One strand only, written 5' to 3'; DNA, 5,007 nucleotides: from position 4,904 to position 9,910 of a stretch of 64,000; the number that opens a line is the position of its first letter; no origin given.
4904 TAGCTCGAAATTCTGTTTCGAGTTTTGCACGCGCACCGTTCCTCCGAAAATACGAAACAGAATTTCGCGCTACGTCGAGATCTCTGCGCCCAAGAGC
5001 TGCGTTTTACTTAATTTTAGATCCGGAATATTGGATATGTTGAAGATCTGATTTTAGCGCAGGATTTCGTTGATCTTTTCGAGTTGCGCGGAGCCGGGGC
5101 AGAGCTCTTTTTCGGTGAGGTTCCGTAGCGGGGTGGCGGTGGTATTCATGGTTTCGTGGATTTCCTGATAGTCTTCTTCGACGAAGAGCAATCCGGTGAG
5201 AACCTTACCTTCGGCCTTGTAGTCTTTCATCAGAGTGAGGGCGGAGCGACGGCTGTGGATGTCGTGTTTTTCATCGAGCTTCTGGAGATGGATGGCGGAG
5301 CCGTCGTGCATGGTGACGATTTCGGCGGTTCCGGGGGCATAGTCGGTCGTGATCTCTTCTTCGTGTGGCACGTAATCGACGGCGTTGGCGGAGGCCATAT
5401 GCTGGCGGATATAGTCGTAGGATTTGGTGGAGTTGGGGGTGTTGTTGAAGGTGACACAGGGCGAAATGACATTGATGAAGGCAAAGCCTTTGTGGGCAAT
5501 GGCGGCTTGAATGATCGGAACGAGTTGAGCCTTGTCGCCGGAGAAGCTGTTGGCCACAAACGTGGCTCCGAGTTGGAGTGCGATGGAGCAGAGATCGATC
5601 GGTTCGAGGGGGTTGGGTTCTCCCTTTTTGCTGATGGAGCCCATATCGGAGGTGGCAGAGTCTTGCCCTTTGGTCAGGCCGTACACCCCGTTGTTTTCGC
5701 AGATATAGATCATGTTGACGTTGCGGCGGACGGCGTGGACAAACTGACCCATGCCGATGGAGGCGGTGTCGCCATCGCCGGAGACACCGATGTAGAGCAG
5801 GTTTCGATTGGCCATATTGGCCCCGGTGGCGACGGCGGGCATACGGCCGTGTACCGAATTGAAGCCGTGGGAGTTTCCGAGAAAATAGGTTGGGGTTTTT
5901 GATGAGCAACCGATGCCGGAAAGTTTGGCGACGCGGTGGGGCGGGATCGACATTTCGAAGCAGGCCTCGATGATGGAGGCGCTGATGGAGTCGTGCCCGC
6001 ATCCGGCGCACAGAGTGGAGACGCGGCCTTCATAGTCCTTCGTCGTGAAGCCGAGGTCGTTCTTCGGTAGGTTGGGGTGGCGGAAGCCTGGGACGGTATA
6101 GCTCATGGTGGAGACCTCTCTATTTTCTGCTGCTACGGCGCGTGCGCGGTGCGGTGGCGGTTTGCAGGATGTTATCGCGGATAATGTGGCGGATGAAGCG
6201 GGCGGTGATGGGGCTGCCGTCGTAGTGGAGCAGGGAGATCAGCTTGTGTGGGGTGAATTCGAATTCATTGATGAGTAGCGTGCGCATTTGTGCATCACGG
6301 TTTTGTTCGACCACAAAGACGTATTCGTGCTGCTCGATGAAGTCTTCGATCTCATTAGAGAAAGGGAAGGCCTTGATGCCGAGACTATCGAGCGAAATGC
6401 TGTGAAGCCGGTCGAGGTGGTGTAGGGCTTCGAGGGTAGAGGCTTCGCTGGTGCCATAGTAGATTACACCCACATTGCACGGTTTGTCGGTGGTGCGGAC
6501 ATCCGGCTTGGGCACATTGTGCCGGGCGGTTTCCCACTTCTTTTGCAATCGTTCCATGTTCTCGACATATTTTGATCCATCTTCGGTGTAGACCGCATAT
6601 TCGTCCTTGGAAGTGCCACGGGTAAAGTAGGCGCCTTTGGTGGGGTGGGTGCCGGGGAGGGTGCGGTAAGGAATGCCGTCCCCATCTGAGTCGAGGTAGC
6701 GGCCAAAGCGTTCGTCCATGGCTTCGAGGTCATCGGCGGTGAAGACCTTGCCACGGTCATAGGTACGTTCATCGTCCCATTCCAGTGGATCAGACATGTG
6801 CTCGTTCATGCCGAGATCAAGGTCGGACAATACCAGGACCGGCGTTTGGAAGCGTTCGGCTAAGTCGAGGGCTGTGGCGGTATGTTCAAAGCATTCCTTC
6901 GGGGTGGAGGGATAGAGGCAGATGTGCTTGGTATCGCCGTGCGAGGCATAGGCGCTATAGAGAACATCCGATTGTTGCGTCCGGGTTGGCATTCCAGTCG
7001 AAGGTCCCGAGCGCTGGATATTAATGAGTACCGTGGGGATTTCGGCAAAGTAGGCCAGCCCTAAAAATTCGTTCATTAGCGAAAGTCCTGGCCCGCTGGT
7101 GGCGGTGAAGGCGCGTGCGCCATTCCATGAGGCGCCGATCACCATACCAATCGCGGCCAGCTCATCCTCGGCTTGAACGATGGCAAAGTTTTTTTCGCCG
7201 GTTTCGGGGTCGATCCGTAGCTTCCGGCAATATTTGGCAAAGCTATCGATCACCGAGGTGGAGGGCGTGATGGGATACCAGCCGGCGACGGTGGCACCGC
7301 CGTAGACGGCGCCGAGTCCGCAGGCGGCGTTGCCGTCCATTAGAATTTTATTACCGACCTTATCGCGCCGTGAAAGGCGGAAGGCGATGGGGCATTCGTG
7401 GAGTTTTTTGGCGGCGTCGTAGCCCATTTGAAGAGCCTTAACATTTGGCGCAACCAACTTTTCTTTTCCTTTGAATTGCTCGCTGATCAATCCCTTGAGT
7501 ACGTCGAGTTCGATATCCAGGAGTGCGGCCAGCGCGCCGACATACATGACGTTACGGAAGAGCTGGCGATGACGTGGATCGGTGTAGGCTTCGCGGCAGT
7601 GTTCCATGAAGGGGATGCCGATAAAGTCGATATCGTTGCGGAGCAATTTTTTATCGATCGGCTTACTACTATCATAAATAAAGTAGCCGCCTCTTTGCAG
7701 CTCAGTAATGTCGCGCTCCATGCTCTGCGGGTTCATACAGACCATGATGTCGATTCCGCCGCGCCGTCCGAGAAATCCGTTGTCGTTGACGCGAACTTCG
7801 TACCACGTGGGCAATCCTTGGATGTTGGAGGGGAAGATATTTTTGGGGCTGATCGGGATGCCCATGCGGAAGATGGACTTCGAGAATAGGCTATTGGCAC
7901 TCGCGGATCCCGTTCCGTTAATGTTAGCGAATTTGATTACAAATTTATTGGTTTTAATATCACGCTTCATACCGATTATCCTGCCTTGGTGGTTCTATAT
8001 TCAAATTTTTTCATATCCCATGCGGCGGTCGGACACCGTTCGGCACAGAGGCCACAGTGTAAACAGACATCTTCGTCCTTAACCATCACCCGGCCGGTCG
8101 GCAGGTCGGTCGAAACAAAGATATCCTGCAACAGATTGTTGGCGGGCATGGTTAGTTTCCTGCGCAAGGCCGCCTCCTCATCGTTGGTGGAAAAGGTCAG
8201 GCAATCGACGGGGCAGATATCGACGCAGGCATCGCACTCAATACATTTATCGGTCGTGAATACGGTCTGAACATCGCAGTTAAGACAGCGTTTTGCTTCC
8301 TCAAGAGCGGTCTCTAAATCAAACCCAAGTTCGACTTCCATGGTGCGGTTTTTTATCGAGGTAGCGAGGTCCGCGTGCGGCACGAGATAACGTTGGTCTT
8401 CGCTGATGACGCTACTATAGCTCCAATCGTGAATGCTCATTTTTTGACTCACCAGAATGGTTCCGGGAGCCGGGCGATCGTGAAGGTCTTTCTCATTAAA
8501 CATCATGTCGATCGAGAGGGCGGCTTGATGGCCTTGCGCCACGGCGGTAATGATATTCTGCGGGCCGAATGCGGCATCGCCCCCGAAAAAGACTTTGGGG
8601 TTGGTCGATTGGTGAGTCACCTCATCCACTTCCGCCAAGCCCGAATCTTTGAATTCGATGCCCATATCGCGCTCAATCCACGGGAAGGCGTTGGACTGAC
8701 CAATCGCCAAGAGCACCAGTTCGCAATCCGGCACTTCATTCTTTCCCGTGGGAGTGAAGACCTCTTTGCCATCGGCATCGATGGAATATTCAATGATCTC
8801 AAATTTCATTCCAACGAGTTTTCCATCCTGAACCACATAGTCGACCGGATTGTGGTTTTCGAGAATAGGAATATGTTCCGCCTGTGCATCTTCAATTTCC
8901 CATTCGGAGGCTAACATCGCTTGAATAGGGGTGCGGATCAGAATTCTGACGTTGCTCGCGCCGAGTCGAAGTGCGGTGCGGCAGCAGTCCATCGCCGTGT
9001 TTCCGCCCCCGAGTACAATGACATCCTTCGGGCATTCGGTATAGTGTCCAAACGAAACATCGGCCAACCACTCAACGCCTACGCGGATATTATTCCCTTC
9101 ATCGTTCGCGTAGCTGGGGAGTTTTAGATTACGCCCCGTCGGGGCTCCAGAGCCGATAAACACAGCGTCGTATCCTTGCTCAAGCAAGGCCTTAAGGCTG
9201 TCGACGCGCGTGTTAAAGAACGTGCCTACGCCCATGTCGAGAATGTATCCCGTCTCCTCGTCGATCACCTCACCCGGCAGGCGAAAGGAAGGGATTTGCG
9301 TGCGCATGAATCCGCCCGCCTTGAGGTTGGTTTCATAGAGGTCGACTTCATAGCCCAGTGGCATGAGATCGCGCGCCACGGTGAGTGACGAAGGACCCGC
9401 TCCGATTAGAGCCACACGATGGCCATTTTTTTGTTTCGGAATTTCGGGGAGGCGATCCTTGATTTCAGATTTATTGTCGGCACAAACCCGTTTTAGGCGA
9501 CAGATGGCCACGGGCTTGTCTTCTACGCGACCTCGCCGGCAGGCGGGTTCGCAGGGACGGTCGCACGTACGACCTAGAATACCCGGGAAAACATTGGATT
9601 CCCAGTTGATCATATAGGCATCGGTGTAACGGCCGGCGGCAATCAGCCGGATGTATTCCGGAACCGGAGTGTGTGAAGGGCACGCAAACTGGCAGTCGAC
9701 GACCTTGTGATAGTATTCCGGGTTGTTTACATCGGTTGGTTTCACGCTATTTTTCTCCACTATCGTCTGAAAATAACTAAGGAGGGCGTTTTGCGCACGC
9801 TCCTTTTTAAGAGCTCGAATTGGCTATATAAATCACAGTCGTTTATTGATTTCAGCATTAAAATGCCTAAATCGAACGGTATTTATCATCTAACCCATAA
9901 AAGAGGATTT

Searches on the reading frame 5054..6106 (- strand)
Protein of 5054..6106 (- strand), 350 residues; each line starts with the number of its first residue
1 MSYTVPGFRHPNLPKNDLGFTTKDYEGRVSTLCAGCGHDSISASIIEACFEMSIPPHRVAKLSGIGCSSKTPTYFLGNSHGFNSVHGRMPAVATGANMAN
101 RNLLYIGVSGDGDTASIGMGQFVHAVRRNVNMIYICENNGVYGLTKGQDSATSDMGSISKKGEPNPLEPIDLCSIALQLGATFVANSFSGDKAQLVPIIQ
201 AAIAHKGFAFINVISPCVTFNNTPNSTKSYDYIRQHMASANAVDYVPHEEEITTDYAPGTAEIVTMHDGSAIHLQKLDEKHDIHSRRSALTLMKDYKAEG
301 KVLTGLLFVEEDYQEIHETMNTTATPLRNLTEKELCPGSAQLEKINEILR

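Call 9: search_protein_families(library=ncbifam, proteins=[window:5054-6106:-], max_evalue=0.00001)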
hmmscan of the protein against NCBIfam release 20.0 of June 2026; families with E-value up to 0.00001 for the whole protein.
window:5054-6106:- (350 aa): 10 families
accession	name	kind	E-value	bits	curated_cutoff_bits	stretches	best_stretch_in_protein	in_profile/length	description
TIGR02177.1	PorB_KorB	subfamily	2.5e-61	207.7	261.9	1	32-225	3-194/286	2-oxoacid:acceptor oxidoreductase, beta subunit, pyruvate/2-ketoisovalerate family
NF008820.0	PRK11866.1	equivalog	9.7e-61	205.7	402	1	27-239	12-219/287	2-oxoacid ferredoxin oxidoreductase subunit beta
NF041171.1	Oxoac_fdxbeta_Archa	equivalog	9.7e-52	176.1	423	1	31-251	4-223/296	2-oxoacid:ferredoxin oxidoreductase subunit beta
NF008821.0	PRK11869.1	equivalog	2.1e-47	161.4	438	1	31-229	15-211/286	2-oxoacid ferredoxin oxidoreductase subunit beta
NF007207.0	PRK09628.1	equivalog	6.6e-36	124.4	364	1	31-253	17-242/277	2-oxoglutarate ferredoxin oxidoreductase subunit beta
NF008819.1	PRK11865.1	equivalog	2.2e-13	50.1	405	1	30-223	18-218/300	pyruvate synthase subunit PorB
NF008818.0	PRK11864.1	subfamily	3.6e-10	39.5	405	1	31-219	19-210/300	3-methyl-2-oxobutanoate dehydrogenase subunit beta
NF045766.1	PhenlGlyoxDHPadI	equivalog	1.6e-07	30.4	700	1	97-238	226-374/443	NADH-dependent phenylglyoxylate dehydrogenase subunit beta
TIGR03336.1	IOR_alpha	equivalog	4e-06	25.4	650.9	1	24-224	350-538/595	indolepyruvate ferredoxin oxidoreductase subunit alpha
TIGR02176.1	pyruv_ox_red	equivalog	6.4e-06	24.3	911.35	1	108-225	959-1078/1167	pyruvate:ferredoxin (flavodoxin) oxidoreductase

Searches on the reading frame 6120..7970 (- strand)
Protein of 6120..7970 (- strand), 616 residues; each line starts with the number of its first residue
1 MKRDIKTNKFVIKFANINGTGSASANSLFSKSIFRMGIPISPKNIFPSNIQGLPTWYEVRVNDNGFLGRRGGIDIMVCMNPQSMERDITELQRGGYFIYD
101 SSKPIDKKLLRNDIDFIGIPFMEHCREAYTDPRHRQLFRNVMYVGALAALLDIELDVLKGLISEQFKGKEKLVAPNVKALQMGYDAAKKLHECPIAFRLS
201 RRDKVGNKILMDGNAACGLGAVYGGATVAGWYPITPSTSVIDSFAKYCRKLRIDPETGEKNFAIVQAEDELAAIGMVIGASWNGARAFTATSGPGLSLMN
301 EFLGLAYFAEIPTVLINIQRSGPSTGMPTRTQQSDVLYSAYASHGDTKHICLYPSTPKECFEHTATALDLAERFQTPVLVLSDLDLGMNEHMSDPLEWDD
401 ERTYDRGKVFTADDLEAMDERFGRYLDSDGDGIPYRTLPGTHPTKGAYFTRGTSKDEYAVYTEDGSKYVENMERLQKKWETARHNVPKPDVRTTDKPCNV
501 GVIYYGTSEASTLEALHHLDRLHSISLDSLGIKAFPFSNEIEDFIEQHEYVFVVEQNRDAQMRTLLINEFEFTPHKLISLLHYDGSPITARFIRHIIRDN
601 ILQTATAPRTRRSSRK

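Call 9: search_protein_families(library=ncbifam, proteins=[window:6120-7970:-], max_evalue=0.00001)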
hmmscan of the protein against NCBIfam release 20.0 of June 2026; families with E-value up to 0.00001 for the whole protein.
window:6120-7970:- (616 aa): 11 families
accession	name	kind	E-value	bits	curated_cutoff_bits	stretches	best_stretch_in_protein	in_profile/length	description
TIGR03710.1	OAFO_sf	subfamily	1.1e-169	565.7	482.75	1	10-594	2-558/561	2-oxoacid:acceptor oxidoreductase subunit alpha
NF041170.1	Oxoac_fdxalpha_Archa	equivalog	4.1e-92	309.5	800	2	113-599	139-621/636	2-oxoacid:ferredoxin oxidoreductase subunit alpha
NF006412.0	PRK08659.1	equivalog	3.1e-71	240.6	411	1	207-598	4-374/378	2-oxoacid:acceptor oxidoreductase subunit alpha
NF007206.0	PRK09627.1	equivalog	5.9e-52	176.8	579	1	208-591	3-366/375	2-oxoglutarate synthase subunit alpha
NF005507.0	PRK07119.1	subfamily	5.8e-43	147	399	1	207-402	3-186/352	3-methyl-2-oxobutanoate dehydrogenase subunit VorB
NF006232.0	PRK08366.1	equivalog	4.8e-19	68.2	646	1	209-382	8-168/394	2-ketoisovalerate ferredoxin oxidoreductase subunit alpha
NF040682.1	PorA_Arch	equivalog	7.8e-18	64.6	550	1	210-401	5-183/387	pyruvate synthase subunit PorA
TIGR03336.1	IOR_alpha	equivalog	1.1e-17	63.6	650.9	1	208-380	2-159/595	indolepyruvate ferredoxin oxidoreductase subunit alpha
NF007201.0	PRK09622.1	equivalog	1.9e-14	53.4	590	1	211-393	13-182/405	2-oxoacid:ferredoxin oxidoreductase subunit alpha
NF006233.0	PRK08367.1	equivalog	6.4e-13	48.3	625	1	209-405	5-188/394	pyruvate ferredoxin oxidoreductase subunit alpha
NF045764.1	PhenlGlyoxDHPadG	equivalog_domain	1.9e-12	46.4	700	1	208-372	2-153/398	NADH-dependent phenylglyoxylate dehydrogenase subunit alpha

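Call 24: find_homologous_proteins(query=window:6120-7970:-, max_evalue=1e-30)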
Query window:6120-7970:- (616 aa): 8000 proteins with E <= 1e-30 among 8000 candidates; the best 120 are listed.
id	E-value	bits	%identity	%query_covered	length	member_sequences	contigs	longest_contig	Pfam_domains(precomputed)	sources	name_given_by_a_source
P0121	0.0e+0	1428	100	100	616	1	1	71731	PF01558.26,PF01855.25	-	-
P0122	0.0e+0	1382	96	100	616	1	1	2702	PF01558.26,PF01855.25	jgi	jgi:2-oxoglutarate ferredoxin oxidoreductase subunit alpha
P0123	0.0e+0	1353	93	100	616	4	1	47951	PF01558.26,PF01855.25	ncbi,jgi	-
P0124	0.0e+0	1342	92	100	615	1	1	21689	PF01558.26,PF01855.25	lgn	-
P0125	0.0e+0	1329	91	100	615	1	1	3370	PF01558.26,PF01855.25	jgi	-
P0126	0.0e+0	1287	89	100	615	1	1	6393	PF01558.26,PF01855.25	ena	-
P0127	0.0e+0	1286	89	100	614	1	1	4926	PF01558.26,PF01855.25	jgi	jgi:2-oxoglutarate ferredoxin oxidoreductase subunit alpha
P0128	0.0e+0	1280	89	100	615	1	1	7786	PF01558.26,PF01855.25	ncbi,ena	-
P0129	0.0e+0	1279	87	100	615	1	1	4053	PF01558.26,PF01855.25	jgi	-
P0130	0.0e+0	1277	89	100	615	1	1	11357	PF01558.26,PF01855.25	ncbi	-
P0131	0.0e+0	1274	89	100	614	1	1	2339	PF01558.26,PF01855.25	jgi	jgi:2-oxoglutarate ferredoxin oxidoreductase subunit alpha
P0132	0.0e+0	1272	89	100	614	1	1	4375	PF01558.26,PF01855.25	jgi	jgi:2-oxoglutarate ferredoxin oxidoreductase subunit alpha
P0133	0.0e+0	1257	88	98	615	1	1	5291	PF01558.26,PF01855.25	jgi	-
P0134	0.0e+0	1207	84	99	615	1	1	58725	PF01558.26,PF01855.25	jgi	jgi:2-oxoglutarate ferredoxin oxidoreductase subunit alpha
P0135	0.0e+0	1205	82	99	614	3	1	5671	PF01558.26,PF01855.25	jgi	-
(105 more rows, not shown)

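Call 25: find_encoding_contigs(protein=P0123, flank=10000, max_places=3)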
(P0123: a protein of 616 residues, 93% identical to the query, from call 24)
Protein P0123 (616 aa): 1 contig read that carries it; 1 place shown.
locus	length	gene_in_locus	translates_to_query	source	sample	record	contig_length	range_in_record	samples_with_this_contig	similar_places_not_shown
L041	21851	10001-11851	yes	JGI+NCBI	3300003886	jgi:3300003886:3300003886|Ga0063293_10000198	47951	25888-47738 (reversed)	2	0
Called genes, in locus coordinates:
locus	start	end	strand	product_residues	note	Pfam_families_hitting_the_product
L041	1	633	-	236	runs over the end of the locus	PF24481:CT398_CC, PF02591:Zn_ribbon_9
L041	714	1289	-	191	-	PF00156:Pribosyltran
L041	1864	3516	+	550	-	PF00749:tRNA-synt_1c, PF03950:tRNA-synt_1c_C, PF20974:tRNA-synt_1c_C2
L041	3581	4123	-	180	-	PF01965:DJ-1_PfpI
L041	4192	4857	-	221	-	PF08378:NERD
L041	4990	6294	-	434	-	PF00275:EPSP_synthase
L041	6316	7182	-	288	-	PF03446:NAD_binding_2, PF03807:F420_oxidored, PF07991:KARI_N (weak), PF02153:PDH_N, PF20463:PDH_C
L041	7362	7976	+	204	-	PF00081:Sod_Fe_N, PF02777:Sod_Fe_C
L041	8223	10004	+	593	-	PF14691:Fer4_20, PF00070:Pyr_redox (faint), PF07992:Pyr_redox_2, PF13738:Pyr_redox_3 (weak), PF12838:Fer4_7, PF00037:Fer4 (weak)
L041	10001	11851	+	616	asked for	PF01558:POR, PF01855:POR_N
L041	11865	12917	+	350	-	PF02775:TPP_enzyme_C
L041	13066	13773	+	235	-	PF00590:TP_methylase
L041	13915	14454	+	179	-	PF01740:STAS (weak), PF13466:STAS_2 (weak)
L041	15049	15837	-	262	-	PF00557:Peptidase_M24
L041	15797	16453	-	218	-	PF00406:ADK, PF13207:AAA_17, PF13238:AAA_18, PF13671:AAA_33 (faint), PF05191:ADK_lid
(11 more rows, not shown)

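Call 26: find_encoding_contigs(protein=P0124, flank=10000, max_places=2)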
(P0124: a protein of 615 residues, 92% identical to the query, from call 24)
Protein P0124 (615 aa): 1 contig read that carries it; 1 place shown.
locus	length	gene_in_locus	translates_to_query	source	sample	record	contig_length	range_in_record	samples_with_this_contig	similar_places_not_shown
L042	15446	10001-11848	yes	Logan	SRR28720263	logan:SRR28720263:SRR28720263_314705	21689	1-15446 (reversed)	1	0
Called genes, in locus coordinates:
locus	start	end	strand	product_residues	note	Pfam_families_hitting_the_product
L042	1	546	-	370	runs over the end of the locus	PF04851:ResIII (weak), PF00270:DEAD, PF00271:Helicase_C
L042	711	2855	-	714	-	PF00270:DEAD, PF00271:Helicase_C, PF16124:RecQ_Zn_bind, PF09382:RQC, PF00570:HRDC, PF14493:HTH_40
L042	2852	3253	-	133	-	PF01850:PIN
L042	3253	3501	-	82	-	PF02604:PhdYeFM_antitox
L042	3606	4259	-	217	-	PF01553:Acyltransferase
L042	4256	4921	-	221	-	PF02224:Cytidylate_kin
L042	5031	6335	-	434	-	PF00275:EPSP_synthase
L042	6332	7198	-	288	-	PF03446:NAD_binding_2, PF03807:F420_oxidored, PF07991:KARI_N (weak), PF02153:PDH_N, PF20463:PDH_C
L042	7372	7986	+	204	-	PF00081:Sod_Fe_N, PF02777:Sod_Fe_C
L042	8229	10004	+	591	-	PF14691:Fer4_20, PF00070:Pyr_redox (faint), PF07992:Pyr_redox_2, PF13738:Pyr_redox_3 (weak), PF12838:Fer4_7, PF00037:Fer4 (weak)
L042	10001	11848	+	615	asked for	PF01558:POR, PF01855:POR_N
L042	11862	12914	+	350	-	PF02775:TPP_enzyme_C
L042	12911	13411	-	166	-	PF00149:Metallophos, PF12850:Metallophos_2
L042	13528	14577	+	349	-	PF01118:Semialdhyde_dh, PF02774:Semialdhyde_dhC, PF22698:Semialdhyde_dhC_1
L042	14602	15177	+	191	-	-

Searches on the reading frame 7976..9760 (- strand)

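Call 4: search_protein_families(library=pfam, proteins=[window:7976-9760:-], max_evalue=0.01)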
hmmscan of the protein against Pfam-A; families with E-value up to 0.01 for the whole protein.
window:7976-9760:- (594 aa): 16 families
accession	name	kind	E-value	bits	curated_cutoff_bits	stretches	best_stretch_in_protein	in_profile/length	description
PF07992.20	Pyr_redox_2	-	1.4e-20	74.3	26.1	1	115-410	2-291/291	Pyridine nucleotide-disulphide oxidoreductase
PF14691.11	Fer4_20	-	3.5e-17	62.7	25.8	1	22-99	31-110/113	Dihydroprymidine dehydrogenase domain II, 4Fe-4S cluster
PF12838.12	Fer4_7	-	2e-10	41.4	27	1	505-580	1-52/52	4Fe-4S dicluster domain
PF00037.32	Fer4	-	9.4e-09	35.2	21.1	2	560-580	2-22/24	4Fe-4S binding domain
PF13738.12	Pyr_redox_3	-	1.5e-06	28.1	30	1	245-394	165-305/305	Pyridine nucleotide-disulphide oxidoreductase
PF13534.11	Fer4_17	-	1.3e-05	26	22.2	1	505-578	1-58/61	4Fe-4S dicluster domain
PF14697.11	Fer4_21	-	2.1e-05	25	35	0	499-522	32-58/59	4Fe-4S dicluster domain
PF13450.12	NAD_binding_8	-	0.00019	22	21.9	1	119-190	2-62/68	NAD(P)-binding Rossmann-like domain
PF13183.11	Fer4_8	-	0.00037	21.4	27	1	504-578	3-66/68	4Fe-4S dicluster domain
PF00070.33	Pyr_redox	-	0.00053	20.9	22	0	247-320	2-79/82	Pyridine nucleotide-disulphide oxidoreductase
PF12800.12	Fer4_4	-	0.00074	20.1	24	1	503-518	1-16/17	4Fe-4S binding domain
PF13237.11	Fer4_10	-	0.00074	19.8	25.5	1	559-582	2-22/53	4Fe-4S dicluster domain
PF12797.12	Fer4_2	-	0.00082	19.6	24.5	1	558-578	2-22/22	4Fe-4S binding domain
PF13187.11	Fer4_9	-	0.0015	19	27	1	505-579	1-50/52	4Fe-4S dicluster domain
PF13484.11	Fer4_16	-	0.0025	19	30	1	505-524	1-20/66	4Fe-4S double cluster binding domain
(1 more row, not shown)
